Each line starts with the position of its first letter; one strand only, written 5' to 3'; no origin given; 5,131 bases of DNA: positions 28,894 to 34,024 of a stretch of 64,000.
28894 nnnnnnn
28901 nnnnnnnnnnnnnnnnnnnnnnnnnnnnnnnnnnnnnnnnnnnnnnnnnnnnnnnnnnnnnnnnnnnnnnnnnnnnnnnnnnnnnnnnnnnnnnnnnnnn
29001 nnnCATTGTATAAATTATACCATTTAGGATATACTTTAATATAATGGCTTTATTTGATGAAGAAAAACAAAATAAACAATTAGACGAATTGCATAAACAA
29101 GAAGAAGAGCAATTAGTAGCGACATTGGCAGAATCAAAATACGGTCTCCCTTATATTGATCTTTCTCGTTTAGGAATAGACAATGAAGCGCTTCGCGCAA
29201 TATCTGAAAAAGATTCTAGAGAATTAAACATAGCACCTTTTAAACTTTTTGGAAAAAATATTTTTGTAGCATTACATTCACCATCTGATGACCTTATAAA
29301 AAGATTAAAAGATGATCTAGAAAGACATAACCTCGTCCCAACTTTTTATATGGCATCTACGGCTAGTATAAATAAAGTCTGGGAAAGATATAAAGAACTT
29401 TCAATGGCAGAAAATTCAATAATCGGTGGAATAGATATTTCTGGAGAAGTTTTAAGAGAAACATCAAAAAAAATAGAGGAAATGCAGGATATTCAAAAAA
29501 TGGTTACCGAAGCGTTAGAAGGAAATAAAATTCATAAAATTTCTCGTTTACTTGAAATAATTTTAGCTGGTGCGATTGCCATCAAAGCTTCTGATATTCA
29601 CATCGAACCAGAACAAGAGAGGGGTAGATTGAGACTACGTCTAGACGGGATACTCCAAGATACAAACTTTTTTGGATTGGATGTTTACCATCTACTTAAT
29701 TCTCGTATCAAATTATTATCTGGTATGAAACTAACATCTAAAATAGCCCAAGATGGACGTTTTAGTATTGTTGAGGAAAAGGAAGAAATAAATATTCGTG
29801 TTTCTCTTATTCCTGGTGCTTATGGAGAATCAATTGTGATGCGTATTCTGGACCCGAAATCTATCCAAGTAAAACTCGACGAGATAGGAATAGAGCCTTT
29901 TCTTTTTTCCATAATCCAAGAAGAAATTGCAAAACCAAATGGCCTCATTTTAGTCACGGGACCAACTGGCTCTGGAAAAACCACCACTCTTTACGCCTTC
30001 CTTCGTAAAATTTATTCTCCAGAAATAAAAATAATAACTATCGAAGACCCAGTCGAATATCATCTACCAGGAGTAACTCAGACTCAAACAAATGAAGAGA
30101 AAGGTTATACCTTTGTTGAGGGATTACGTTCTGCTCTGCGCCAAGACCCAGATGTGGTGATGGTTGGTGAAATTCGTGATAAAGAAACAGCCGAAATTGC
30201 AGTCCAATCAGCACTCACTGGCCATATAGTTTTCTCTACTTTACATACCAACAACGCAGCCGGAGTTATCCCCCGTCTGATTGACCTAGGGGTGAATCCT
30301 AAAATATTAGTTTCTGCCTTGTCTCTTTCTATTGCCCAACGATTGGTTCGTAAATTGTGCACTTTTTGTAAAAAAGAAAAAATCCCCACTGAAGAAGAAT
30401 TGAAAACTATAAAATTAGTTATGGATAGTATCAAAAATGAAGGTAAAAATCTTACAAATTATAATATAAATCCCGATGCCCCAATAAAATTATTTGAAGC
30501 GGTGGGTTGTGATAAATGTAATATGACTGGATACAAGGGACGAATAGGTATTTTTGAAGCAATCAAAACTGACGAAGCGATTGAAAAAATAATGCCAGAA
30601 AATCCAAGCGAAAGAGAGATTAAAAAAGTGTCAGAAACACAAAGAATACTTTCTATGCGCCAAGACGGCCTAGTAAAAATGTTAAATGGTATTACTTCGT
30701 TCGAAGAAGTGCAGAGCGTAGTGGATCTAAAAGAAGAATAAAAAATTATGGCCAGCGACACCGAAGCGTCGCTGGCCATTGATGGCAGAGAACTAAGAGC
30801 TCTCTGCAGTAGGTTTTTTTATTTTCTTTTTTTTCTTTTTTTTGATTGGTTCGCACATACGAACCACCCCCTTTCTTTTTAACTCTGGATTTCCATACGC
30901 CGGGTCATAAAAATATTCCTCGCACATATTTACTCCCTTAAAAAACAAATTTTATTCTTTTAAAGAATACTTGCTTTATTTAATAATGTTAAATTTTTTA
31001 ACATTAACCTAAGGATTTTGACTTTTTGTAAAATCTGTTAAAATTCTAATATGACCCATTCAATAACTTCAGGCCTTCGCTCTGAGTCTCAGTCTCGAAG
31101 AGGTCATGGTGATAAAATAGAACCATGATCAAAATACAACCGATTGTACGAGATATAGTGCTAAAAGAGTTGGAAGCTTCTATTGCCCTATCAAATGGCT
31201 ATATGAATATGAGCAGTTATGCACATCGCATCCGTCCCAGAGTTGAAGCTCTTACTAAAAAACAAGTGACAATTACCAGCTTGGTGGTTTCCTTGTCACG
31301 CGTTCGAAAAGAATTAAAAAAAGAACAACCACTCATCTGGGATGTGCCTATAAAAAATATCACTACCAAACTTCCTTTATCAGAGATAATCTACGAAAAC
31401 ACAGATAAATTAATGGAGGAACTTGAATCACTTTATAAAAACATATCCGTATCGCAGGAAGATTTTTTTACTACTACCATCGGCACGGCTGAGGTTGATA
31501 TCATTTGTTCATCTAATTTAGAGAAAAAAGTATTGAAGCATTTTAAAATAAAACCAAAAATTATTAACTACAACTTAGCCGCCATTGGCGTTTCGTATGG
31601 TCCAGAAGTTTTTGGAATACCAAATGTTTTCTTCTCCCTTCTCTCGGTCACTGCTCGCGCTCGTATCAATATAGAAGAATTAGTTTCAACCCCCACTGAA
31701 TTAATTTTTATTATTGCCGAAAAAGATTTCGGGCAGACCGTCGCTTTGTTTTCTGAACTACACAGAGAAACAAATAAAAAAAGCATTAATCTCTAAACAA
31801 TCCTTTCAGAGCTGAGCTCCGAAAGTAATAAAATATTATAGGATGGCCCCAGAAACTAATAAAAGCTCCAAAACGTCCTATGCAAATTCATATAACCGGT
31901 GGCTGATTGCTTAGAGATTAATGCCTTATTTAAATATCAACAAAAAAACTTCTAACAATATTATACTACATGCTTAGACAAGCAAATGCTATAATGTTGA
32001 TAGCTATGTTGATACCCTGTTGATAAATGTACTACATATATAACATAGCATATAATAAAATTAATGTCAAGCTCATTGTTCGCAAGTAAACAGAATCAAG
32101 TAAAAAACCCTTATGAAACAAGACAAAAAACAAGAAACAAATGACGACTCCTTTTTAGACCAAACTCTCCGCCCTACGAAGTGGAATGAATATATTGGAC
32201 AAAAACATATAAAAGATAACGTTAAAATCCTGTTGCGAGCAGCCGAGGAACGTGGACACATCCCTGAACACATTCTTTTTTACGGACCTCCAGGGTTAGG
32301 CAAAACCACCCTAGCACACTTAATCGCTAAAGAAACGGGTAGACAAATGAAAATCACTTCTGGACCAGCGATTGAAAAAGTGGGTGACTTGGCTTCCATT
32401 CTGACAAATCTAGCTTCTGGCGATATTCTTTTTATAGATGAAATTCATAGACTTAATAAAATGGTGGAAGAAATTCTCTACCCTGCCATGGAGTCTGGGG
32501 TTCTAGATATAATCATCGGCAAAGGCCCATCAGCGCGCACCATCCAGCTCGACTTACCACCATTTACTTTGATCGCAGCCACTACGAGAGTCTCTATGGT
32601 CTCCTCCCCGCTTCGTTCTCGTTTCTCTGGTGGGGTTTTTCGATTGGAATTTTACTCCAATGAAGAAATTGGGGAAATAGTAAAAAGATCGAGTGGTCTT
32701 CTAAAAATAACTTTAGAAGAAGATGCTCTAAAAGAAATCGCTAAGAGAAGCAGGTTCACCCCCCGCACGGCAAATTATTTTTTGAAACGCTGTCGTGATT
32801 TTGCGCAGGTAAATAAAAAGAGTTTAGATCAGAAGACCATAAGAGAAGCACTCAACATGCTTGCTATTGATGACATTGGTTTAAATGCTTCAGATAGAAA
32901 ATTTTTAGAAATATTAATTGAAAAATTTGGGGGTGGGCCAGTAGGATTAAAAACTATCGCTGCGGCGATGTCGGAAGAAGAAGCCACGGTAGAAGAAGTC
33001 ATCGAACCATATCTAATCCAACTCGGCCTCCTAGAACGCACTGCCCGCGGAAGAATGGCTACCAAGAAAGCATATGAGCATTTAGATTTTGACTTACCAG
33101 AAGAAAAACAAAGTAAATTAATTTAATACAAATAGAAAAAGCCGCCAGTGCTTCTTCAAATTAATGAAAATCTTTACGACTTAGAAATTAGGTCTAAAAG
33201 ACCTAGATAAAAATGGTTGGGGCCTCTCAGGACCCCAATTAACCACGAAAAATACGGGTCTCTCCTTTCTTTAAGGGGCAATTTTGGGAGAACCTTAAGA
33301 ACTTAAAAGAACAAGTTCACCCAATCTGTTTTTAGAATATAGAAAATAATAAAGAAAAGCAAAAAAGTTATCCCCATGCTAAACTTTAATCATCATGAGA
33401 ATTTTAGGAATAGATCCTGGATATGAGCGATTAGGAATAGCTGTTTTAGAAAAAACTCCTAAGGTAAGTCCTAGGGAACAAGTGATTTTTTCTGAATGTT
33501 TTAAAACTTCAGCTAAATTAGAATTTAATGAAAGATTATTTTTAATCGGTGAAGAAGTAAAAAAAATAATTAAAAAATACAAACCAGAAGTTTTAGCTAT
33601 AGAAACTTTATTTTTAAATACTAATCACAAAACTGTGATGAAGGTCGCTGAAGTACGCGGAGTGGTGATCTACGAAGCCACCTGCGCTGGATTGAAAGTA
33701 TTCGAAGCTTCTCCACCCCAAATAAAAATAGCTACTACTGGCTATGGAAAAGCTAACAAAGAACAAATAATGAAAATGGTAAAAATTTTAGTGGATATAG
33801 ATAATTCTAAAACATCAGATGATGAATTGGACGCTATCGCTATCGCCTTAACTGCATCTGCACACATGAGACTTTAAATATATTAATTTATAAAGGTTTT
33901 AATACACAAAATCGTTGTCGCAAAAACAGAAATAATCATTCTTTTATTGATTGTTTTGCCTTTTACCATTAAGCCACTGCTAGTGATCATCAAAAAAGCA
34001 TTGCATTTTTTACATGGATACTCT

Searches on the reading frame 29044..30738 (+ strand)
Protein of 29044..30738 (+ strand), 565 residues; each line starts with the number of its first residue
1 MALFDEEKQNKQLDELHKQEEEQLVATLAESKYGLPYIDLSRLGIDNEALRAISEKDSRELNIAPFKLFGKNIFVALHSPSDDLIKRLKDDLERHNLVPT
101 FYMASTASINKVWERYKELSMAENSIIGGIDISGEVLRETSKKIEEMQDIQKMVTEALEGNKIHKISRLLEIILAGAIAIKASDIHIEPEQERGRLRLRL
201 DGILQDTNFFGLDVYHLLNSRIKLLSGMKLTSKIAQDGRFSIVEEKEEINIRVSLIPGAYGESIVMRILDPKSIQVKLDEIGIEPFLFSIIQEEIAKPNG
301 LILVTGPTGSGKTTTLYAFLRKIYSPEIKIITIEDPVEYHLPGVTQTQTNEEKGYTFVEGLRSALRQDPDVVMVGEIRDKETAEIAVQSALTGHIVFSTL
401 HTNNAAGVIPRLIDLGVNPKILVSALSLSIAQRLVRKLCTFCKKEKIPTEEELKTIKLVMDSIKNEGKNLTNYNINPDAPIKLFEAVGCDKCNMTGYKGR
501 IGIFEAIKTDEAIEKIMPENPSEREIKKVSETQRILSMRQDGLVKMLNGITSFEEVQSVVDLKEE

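Call 61: search_protein_families(library=pfam, proteins=[window:29044-30738:+], max_evalue=0.00001)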
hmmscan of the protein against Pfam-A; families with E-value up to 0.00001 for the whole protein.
window:29044-30738:+ (565 aa): 2 families
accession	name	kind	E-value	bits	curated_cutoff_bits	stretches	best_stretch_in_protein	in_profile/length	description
PF00437.27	T2SSE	-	1.3e-114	383.2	24.9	1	164-557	6-369/370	Type II/IV secretion system protein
PF05157.20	MshEN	-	2.7e-06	27.7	23.1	1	33-118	1-85/90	MshEN domain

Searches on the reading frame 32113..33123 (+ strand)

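Call 70: search_protein_families(library=pfam, proteins=[window:32113-33123:+], max_evalue=0.001)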
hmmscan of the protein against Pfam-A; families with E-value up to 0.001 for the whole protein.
window:32113-33123:+ (337 aa): 15 families
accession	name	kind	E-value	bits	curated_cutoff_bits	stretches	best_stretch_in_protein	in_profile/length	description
PF05496.18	RuvB_N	-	3.3e-70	235.4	27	1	19-172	1-154/159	Holliday junction DNA helicase RuvB P-loop domain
PF05491.19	RuvB_C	-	7.6e-27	93.5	24.7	1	255-324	2-71/72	RuvB C-terminal winged helix domain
PF17864.7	AAA_lid_4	-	7.2e-22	77.4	27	1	181-253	1-74/74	RuvB AAA lid domain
PF00004.35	AAA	-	1.3e-19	71.4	21.2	1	54-172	1-124/131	ATPase family associated with various cellular activities (AAA)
PF07728.20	AAA_5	-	3.3e-10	40.6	22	1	53-171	1-139/139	AAA domain (dynein-related subfamily)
PF00931.28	NB-ARC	-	4.1e-06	26.7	23.5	0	44-74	15-41/248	NB-ARC domain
PF00493.29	MCM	-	3.7e-05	23.4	23.3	0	46-133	54-152/224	MCM P-loop domain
PF06068.19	TIP49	-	4.6e-05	23.2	23.8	0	25-82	24-81/347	TIP49 P-loop domain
PF01078.27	Mg_chelatase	-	6.4e-05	22.9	20.3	0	49-71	23-42/207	Magnesium chelatase, subunit ChlI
PF00910.28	RNA_helicase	-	7.3e-05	23.6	21.5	1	54-117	1-64/105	RNA helicase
PF00158.32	Sigma54_activat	-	0.00011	22.4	20.2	0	99-158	90-142/168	Sigma-54 interaction domain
PF14532.12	Sigma54_activ_2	-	0.00016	22.4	25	1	54-121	24-88/138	Sigma-54 interaction domain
PF13173.12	AAA_14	-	0.00016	22.1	27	1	54-128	5-88/129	AAA domain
PF00308.24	Bac_DnaA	-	0.00029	21.5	23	0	44-78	27-61/162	Bacterial DnaA ATPAse domain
PF13191.12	AAA_16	-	0.00052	21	32.6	0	41-78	13-51/167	AAA ATPase domain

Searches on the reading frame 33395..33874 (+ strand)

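Call 70: search_protein_families(library=pfam, proteins=[window:33395-33874:+], max_evalue=0.001)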
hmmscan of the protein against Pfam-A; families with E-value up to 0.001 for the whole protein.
window:33395-33874:+ (160 aa): 1 family
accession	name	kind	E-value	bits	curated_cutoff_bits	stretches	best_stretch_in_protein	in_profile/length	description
PF02075.23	RuvC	-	1.9e-36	125.7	22.2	1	3-153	1-147/148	Crossover junction endodeoxyribonuclease RuvC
